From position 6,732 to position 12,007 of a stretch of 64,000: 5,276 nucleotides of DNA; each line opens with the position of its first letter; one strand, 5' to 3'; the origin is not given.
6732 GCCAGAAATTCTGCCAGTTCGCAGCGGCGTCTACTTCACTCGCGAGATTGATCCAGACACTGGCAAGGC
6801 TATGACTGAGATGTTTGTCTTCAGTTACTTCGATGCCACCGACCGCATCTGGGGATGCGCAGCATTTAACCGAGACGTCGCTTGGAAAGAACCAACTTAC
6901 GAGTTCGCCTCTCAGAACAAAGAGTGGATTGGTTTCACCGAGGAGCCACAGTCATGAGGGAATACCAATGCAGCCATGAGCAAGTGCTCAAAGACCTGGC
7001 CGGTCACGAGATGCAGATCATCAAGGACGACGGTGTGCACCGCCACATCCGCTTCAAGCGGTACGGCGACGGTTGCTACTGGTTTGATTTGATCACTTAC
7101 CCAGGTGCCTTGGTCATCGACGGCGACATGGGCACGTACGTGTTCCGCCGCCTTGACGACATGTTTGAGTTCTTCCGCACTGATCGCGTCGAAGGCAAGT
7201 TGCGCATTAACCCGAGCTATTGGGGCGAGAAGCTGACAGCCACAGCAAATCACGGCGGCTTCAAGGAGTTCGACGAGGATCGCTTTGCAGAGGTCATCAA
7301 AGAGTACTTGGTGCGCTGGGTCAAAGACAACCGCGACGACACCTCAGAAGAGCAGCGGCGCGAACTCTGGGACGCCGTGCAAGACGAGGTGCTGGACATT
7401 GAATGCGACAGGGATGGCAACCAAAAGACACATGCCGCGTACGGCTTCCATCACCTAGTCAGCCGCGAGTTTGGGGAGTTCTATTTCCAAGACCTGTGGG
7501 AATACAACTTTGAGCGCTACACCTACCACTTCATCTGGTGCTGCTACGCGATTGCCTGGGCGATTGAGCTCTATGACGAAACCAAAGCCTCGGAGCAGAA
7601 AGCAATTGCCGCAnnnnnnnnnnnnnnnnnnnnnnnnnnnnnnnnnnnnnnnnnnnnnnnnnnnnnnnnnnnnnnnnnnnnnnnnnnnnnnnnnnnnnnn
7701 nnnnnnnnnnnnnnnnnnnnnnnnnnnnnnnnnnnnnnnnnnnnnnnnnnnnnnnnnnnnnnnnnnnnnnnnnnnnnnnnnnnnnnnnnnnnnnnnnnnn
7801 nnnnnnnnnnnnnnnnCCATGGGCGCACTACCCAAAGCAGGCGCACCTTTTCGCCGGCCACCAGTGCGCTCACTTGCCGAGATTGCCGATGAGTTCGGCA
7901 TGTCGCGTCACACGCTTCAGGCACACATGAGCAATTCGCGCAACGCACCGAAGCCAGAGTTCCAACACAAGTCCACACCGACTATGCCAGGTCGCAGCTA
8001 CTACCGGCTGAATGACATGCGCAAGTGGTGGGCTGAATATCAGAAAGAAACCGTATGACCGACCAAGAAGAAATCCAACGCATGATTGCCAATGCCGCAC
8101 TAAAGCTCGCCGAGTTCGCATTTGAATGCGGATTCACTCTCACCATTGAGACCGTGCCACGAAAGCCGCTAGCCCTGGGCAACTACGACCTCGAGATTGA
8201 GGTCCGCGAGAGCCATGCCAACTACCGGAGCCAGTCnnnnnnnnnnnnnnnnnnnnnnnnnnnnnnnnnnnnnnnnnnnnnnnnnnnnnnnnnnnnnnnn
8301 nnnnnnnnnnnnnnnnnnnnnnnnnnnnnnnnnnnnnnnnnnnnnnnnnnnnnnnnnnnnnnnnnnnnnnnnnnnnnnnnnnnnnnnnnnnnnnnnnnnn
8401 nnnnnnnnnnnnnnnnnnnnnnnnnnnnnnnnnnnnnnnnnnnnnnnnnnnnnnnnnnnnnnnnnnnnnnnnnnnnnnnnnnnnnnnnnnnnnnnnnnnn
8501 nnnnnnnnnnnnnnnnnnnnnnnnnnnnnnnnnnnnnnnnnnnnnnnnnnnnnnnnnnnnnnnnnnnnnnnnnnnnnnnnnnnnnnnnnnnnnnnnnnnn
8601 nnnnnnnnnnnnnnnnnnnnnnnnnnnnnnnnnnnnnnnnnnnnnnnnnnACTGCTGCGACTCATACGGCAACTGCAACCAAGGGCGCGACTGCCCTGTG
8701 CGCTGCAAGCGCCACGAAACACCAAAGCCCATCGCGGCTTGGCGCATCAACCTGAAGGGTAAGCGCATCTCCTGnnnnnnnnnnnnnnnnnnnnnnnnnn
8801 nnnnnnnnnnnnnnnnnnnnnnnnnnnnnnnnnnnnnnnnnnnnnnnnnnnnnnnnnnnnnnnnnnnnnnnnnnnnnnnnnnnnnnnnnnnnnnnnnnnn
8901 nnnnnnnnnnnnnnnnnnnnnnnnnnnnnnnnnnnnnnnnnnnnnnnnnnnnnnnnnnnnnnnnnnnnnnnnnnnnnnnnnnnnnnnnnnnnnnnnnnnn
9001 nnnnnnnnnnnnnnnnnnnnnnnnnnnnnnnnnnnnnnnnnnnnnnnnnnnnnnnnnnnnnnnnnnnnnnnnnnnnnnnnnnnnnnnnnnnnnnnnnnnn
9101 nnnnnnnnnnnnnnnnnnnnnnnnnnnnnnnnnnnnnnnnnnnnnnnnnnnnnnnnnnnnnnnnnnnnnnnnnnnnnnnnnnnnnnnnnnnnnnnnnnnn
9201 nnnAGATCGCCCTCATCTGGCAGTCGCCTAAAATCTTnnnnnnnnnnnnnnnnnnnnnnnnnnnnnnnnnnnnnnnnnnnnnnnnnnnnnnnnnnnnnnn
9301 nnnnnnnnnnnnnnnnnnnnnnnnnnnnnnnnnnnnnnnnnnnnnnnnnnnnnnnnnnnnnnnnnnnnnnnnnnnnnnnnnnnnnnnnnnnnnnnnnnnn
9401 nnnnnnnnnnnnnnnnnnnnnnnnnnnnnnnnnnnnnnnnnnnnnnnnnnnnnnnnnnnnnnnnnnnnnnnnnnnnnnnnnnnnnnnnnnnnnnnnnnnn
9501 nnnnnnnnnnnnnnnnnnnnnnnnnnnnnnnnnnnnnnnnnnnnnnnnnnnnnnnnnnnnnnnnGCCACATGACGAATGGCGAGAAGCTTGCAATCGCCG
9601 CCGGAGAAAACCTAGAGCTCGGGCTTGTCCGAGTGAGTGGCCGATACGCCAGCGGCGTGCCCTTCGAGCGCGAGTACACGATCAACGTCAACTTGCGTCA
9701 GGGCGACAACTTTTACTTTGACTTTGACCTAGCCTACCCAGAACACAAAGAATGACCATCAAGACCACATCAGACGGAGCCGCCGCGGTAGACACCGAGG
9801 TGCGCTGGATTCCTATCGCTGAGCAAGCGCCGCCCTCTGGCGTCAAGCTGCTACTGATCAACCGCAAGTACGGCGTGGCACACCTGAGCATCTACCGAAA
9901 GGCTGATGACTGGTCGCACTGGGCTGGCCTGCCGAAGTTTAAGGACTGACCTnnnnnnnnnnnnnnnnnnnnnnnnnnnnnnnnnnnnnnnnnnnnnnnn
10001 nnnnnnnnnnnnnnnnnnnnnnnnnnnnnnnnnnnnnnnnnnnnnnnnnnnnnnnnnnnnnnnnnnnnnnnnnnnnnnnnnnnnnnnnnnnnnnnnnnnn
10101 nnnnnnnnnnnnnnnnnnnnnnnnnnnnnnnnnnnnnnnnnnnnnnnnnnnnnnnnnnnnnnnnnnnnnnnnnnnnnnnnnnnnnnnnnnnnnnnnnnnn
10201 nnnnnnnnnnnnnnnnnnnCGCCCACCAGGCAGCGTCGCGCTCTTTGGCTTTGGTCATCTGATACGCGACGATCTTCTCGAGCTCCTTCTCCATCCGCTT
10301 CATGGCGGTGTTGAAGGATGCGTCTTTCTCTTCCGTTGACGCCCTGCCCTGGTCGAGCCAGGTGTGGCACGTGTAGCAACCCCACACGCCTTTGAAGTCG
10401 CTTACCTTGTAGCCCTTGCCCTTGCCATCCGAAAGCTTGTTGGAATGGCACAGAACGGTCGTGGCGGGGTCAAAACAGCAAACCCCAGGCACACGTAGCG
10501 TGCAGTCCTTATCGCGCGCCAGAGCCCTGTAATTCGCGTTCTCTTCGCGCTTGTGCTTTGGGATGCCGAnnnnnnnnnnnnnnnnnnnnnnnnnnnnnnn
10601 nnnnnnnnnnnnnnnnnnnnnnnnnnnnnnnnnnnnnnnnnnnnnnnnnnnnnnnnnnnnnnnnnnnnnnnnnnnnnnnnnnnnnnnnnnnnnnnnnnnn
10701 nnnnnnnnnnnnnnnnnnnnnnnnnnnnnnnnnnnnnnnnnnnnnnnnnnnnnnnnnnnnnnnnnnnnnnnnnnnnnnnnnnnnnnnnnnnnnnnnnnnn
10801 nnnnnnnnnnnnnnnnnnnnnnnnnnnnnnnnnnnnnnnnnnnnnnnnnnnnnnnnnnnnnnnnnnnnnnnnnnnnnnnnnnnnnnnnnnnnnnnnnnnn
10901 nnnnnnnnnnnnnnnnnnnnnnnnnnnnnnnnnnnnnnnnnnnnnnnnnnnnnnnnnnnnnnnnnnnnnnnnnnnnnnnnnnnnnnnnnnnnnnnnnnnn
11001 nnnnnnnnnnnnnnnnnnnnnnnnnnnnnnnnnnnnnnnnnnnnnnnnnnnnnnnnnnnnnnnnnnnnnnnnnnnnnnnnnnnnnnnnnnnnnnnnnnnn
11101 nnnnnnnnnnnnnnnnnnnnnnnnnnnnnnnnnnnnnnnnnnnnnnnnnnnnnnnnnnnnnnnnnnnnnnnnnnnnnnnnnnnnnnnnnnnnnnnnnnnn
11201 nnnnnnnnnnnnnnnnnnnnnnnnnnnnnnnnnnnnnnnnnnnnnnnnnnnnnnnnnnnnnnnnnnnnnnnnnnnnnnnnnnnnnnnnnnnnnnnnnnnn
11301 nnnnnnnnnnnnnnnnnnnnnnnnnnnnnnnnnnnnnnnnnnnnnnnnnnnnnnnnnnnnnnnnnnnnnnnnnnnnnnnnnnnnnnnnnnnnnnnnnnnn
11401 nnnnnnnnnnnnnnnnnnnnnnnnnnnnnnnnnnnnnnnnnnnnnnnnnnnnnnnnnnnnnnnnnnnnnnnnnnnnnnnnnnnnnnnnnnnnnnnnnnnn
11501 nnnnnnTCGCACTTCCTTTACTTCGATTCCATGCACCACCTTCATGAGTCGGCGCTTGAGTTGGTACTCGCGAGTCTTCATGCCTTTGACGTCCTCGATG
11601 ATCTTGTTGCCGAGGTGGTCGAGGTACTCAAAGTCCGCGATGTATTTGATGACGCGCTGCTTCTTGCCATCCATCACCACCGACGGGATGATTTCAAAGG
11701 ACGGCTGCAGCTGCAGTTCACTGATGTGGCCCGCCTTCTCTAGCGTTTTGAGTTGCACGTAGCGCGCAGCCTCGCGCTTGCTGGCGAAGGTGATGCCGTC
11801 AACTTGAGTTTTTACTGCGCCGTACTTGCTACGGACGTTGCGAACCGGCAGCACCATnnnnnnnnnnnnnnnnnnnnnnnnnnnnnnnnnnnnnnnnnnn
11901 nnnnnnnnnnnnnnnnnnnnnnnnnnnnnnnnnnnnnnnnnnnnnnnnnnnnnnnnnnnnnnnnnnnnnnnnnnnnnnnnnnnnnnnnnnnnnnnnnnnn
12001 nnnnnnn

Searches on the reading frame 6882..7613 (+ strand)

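Call 31: search_protein_families(library=pfam, proteins=[window:6882-7613:+], max_evalue=0.001)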
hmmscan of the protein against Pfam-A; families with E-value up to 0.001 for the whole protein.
window:6882-7613:+ (244 aa): 0 families

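Call 47: search_protein_families(library=phrogs, proteins=[window:6882-7613:+], max_evalue=0.001)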
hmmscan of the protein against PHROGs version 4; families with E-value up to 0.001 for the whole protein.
window:6882-7613:+ (244 aa): 1 family
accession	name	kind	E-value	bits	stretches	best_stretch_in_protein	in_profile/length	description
phrog_4657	-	unknown function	2.3e-61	208.6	1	31-241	9-217/221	-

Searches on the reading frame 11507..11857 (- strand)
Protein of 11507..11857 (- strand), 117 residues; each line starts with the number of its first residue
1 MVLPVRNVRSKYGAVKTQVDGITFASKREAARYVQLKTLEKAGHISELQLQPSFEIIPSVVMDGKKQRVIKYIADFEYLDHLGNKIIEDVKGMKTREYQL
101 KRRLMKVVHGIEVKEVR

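Call 48: search_protein_families(library=phrogs, proteins=[window:11507-11857:-], max_evalue=0.001)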
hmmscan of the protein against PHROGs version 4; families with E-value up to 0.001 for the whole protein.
window:11507-11857:- (117 aa): 3 families
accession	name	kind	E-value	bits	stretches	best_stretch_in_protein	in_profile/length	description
phrog_190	-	DNA, RNA and nucleotide metabolism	1.2e-43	150.7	1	8-116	174-281/338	Holliday junction resolvase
phrog_32087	-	unknown function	7.9e-15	55.9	1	67-116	14-67/67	-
phrog_31719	-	unknown function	3.2e-08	34.4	1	10-76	2-64/65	-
